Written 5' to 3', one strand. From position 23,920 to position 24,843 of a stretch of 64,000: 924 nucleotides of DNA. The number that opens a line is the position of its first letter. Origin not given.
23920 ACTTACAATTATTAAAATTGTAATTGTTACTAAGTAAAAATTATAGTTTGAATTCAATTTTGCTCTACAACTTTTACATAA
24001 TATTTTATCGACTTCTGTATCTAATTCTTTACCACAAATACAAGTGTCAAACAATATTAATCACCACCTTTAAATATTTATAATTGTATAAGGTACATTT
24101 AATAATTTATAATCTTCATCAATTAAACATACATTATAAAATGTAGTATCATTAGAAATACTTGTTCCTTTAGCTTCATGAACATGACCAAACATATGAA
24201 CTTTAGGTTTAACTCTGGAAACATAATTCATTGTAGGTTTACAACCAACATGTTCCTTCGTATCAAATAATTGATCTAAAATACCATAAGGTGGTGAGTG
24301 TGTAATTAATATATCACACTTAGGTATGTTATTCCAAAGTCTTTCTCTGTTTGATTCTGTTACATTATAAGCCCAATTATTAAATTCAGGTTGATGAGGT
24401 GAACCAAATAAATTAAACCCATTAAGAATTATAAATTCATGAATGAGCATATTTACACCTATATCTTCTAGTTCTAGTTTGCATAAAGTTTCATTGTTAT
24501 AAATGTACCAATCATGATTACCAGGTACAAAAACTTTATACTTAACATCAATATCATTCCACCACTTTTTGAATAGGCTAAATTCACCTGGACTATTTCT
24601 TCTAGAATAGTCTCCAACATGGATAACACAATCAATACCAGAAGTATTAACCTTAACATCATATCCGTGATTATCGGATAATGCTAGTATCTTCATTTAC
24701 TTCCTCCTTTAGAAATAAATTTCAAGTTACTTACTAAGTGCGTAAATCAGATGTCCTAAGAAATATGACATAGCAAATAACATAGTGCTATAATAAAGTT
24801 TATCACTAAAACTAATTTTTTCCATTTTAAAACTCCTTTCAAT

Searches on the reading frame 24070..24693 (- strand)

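Call 81: search_protein_families(library=pfam, proteins=[window:24070-24693:-], max_evalue=0.01)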
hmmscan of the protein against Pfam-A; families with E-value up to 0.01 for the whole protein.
window:24070-24693:- (207 aa): 3 families
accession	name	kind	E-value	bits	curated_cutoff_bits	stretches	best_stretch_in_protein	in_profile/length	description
PF00149.33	Metallophos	-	1e-09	39.5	21.5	1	18-173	29-190/191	Calcineurin-like phosphoesterase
PF12850.12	Metallophos_2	-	4.5e-05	23.9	27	1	2-187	3-131/154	Calcineurin-like phosphoesterase superfamily domain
PF10263.15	SprT-like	-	0.0031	17.8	25.6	1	59-115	41-99/108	SprT-like family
